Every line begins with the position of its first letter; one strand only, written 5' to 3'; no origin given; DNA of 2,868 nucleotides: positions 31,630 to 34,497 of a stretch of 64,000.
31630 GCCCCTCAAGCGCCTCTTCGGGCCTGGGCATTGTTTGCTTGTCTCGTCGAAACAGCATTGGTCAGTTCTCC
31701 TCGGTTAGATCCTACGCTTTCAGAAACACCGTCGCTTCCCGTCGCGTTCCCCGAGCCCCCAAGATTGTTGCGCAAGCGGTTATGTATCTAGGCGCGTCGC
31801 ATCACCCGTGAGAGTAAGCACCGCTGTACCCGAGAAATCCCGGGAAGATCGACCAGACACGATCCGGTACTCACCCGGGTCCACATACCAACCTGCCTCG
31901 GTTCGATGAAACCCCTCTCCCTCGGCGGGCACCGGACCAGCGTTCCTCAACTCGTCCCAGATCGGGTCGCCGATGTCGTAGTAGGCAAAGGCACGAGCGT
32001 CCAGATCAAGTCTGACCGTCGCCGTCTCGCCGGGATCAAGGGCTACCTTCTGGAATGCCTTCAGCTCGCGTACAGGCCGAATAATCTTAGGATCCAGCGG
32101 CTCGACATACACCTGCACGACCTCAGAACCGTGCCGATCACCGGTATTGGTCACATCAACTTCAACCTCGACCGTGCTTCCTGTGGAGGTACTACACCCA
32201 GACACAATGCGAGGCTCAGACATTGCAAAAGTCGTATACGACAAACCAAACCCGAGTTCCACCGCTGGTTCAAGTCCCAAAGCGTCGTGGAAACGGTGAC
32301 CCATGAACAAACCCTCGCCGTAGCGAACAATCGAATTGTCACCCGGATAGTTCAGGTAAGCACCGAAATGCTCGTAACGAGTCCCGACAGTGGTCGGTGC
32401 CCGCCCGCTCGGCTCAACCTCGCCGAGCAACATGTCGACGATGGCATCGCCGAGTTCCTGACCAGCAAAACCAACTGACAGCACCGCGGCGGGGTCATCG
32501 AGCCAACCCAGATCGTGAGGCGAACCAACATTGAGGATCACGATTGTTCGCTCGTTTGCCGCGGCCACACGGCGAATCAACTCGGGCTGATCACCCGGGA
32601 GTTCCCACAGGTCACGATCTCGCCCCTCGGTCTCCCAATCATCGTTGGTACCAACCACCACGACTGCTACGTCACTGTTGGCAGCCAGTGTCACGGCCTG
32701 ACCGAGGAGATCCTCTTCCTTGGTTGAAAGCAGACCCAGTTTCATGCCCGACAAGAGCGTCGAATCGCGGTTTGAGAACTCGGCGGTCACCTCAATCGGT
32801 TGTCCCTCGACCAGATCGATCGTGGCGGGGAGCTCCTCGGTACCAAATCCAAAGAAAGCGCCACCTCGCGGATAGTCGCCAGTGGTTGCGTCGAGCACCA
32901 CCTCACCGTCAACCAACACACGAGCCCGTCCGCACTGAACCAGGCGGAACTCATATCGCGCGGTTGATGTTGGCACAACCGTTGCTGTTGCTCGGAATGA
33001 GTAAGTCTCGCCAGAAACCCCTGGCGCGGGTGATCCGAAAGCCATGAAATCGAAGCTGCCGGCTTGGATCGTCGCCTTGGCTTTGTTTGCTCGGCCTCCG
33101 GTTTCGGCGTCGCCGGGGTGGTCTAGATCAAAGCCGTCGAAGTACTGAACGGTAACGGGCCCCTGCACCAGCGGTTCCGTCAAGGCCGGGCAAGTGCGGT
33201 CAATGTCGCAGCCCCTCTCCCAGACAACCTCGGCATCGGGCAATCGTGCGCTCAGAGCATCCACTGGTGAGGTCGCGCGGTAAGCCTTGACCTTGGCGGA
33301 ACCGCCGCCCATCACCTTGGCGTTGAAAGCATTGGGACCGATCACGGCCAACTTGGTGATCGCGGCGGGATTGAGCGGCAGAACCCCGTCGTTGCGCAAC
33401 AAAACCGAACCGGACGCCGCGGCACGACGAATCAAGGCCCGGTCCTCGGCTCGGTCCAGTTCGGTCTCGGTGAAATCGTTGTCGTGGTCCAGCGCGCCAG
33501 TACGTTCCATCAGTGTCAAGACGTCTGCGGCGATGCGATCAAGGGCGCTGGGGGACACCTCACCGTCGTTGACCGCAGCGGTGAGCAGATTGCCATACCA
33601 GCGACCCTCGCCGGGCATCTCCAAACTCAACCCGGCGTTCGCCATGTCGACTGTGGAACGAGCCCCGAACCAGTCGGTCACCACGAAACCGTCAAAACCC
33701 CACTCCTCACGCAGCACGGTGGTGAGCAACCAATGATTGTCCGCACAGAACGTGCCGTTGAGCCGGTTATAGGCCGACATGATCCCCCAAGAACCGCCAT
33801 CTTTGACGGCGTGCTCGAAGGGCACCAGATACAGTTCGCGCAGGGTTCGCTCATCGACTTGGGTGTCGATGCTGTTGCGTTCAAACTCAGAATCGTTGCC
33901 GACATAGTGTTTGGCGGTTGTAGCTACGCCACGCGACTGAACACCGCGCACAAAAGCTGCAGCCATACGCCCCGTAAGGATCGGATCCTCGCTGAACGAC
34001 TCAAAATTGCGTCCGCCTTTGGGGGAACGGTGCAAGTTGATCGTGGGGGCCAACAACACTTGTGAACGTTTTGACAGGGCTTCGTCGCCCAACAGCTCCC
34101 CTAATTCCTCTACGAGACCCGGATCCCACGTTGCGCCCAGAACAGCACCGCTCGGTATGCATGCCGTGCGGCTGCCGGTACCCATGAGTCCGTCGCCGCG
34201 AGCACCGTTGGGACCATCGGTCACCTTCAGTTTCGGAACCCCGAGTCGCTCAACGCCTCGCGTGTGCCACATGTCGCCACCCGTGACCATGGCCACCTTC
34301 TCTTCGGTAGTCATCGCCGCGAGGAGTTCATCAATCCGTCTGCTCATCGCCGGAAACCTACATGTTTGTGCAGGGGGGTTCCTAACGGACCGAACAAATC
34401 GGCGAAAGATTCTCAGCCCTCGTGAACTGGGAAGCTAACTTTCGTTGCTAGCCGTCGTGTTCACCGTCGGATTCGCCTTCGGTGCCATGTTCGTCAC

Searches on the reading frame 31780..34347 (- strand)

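Call 100: search_protein_families(library=pfam, proteins=[window:31780-34347:-], max_evalue=0.00001)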
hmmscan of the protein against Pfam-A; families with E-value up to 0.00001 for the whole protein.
window:31780-34347:- (855 aa): 4 families
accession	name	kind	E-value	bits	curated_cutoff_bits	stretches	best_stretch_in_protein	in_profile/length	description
PF01915.27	Glyco_hydro_3_C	-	3.6e-45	154.9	31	1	315-683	2-199/200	Glycosyl hydrolase family 3 C-terminal domain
PF00933.27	Glyco_hydro_3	-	6.3e-42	144.6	27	1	53-278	74-315/316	Glycosyl hydrolase family 3 N terminal domain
PF14310.12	Fn3-like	-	1.3e-20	73.7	25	1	742-792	1-51/71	Fibronectin type III-like domain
PF07691.17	PA14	-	8e-10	39.1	24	1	439-541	36-135/147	PA14 domain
